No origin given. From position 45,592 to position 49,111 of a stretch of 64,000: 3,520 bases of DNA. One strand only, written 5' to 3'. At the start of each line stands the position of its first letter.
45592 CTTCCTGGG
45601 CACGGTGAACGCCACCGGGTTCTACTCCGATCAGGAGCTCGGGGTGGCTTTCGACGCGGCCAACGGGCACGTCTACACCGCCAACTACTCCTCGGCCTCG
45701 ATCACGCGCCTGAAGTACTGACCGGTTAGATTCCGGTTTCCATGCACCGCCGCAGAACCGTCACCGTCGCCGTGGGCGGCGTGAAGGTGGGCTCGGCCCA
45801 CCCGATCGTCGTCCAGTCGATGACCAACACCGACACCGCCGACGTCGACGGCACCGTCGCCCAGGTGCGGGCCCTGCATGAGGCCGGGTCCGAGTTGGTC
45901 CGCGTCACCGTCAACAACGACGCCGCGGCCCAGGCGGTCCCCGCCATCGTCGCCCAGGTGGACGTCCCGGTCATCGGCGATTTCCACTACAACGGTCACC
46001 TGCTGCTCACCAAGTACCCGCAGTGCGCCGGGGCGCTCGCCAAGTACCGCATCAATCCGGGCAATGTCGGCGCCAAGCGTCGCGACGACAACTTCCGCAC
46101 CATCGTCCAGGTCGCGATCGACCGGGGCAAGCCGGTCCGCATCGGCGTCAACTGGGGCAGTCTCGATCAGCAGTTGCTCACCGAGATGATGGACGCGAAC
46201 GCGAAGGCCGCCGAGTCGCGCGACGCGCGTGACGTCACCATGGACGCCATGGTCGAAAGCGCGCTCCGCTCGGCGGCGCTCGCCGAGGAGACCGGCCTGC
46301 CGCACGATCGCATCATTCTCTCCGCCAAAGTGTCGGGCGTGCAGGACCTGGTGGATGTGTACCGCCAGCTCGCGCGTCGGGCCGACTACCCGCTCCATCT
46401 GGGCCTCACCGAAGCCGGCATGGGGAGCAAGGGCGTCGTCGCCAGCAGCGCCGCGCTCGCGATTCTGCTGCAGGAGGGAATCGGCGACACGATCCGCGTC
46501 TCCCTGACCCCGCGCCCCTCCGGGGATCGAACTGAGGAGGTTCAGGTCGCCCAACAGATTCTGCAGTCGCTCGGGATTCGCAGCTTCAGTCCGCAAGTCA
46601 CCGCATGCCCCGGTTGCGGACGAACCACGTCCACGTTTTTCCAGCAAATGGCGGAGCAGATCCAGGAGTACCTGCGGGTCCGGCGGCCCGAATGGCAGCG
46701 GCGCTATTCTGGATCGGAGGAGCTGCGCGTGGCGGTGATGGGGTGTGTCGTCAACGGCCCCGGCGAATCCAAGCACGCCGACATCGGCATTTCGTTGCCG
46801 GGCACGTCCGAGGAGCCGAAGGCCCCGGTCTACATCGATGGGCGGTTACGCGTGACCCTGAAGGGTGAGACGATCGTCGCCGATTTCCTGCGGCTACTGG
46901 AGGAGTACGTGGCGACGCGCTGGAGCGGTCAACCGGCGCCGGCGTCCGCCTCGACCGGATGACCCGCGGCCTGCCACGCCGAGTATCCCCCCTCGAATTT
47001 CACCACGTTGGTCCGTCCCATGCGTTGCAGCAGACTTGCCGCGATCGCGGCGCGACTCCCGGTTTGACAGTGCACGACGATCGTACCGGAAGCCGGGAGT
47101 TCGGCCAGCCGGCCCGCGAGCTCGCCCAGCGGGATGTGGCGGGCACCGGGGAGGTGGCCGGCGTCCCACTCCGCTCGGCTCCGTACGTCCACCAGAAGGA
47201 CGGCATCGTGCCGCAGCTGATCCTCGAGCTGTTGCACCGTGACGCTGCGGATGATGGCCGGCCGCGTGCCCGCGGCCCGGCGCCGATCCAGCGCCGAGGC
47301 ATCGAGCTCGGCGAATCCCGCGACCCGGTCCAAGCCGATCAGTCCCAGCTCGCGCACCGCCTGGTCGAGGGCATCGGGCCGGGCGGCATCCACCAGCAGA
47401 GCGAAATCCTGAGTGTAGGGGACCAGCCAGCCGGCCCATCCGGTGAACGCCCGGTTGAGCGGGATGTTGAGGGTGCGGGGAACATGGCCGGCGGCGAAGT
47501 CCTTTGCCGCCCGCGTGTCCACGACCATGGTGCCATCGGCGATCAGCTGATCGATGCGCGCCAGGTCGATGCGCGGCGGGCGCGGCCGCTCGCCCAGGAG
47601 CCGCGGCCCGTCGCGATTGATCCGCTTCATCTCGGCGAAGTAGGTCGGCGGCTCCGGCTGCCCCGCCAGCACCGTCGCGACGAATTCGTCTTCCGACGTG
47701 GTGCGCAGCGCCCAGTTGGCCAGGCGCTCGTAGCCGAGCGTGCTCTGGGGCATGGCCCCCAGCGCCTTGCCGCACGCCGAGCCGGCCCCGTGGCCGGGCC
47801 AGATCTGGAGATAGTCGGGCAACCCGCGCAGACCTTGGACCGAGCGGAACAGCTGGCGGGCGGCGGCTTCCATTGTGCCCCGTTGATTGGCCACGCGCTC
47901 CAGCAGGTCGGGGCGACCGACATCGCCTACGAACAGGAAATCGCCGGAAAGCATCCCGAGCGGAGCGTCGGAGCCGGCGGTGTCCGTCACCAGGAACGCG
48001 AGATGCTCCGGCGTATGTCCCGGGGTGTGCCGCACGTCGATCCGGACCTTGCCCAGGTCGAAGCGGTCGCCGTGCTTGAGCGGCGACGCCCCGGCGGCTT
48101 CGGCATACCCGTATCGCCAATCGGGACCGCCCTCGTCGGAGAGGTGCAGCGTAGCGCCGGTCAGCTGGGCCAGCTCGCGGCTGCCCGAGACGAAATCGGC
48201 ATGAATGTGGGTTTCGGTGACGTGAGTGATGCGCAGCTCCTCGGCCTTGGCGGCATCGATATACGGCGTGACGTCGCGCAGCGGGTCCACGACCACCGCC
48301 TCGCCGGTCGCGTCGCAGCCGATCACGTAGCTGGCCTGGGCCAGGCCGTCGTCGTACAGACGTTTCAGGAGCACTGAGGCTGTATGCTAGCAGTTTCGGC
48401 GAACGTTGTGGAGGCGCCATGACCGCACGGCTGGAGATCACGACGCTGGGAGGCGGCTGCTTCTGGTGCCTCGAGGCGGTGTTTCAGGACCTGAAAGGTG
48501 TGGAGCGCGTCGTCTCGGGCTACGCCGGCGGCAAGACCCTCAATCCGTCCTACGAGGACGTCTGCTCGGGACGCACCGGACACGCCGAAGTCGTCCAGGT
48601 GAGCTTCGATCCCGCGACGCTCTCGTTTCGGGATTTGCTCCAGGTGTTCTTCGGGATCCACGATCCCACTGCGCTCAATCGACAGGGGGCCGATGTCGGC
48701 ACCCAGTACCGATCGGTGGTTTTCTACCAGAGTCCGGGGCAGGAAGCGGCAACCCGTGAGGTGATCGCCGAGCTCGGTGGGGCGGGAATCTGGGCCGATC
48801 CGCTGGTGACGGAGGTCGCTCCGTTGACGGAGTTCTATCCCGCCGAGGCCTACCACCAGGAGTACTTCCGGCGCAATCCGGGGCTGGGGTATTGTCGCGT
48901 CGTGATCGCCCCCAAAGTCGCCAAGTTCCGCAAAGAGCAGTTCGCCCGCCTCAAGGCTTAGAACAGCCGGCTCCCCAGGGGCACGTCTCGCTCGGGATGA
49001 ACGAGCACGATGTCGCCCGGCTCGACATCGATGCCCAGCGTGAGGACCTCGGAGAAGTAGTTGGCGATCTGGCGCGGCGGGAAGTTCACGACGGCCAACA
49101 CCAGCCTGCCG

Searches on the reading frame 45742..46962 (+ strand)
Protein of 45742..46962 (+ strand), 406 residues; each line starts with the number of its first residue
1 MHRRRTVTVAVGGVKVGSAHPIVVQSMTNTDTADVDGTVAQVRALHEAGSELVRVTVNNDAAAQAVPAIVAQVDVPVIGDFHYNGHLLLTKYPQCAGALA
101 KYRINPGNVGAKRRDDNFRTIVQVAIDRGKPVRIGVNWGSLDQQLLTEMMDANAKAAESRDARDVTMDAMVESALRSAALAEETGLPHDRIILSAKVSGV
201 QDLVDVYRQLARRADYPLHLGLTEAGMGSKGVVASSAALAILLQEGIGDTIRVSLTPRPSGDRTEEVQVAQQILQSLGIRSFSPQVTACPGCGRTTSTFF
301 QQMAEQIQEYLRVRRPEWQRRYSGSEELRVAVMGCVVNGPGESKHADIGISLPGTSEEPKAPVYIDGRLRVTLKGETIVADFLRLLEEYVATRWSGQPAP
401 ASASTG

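Call 7: search_protein_families(library=pfam, proteins=[window:45742-46962:+], max_evalue=0.1)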
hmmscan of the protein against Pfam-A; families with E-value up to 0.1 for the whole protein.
window:45742-46962:+ (406 aa): 1 family
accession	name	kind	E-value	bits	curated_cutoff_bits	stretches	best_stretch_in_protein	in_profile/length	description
PF04551.19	GcpE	-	8.9e-120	400.2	32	1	6-387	1-342/343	GcpE protein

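Call 8: search_protein_families(library=ncbifam, proteins=[window:45742-46962:+], max_evalue=0.1)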
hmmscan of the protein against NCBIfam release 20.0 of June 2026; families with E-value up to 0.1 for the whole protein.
window:45742-46962:+ (406 aa): 5 families
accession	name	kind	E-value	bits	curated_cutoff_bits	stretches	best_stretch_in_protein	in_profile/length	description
NF001540.0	PRK00366.1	equivalog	1.1e-143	478.5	345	1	2-392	12-363/364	flavodoxin-dependent (E)-4-hydroxy-3-methylbut-2-enyl-diphosphate synthase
TIGR00612.1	ispG_gcpE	equivalog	8.7e-124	413.3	280.25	1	3-386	1-356/357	(E)-4-hydroxy-3-methylbut-2-enyl-diphosphate synthase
NF001912.0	PRK00694.1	equivalog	2.3e-56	191.6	1045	2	2-260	11-278/606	4-hydroxy-3-methylbut-2-en-1-yl diphosphate synthase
NF002534.0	PRK02048.1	equivalog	1.7e-43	149.2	886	2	2-275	7-285/613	4-hydroxy-3-methylbut-2-en-1-yl diphosphate synthase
TIGR01020.1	uS5_euk_arch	equivalog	0.053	13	181.65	1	245-321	135-208/212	30S ribosomal protein S5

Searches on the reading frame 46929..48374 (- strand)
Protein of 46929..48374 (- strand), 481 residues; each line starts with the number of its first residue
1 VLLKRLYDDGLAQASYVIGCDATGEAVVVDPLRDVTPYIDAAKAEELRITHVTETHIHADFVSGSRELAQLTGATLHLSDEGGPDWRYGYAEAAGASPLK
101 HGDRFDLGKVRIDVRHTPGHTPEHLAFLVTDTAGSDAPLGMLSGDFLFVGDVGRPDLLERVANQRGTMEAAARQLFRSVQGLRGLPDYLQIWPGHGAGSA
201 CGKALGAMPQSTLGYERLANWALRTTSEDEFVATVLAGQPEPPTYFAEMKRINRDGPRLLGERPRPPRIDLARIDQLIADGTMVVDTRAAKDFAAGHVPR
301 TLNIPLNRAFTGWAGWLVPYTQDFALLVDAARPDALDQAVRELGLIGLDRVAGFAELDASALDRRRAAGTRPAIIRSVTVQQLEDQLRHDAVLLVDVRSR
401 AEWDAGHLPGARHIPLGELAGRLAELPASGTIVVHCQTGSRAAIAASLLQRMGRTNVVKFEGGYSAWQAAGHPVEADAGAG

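Call 69: search_protein_families(library=pfam, proteins=[window:46929-48374:-], max_evalue=0.00001)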
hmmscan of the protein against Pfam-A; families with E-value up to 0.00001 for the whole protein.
window:46929-48374:- (481 aa): 2 families
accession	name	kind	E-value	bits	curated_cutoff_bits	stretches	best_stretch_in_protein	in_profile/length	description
PF00581.25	Rhodanese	-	1.1e-27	96.9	22.2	1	379-470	1-102/102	Rhodanese-like domain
PF00753.33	Lactamase_B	-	7.8e-11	42.7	22.7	1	10-157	3-161/196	Metallo-beta-lactamase superfamily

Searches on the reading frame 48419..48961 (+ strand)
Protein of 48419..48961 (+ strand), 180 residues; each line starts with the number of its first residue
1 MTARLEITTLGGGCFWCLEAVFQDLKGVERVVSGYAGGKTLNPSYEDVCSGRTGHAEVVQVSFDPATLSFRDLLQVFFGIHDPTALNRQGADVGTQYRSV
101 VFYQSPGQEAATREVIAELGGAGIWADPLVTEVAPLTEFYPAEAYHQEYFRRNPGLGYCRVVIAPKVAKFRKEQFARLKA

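Call 69: search_protein_families(library=pfam, proteins=[window:48419-48961:+], max_evalue=0.00001)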
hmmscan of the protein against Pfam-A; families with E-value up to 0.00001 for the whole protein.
window:48419-48961:+ (180 aa): 1 family
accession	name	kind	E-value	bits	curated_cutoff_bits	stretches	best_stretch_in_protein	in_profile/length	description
PF01625.27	PMSR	-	4.5e-63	212.5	23.7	1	9-159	3-152/153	Peptide methionine sulfoxide reductase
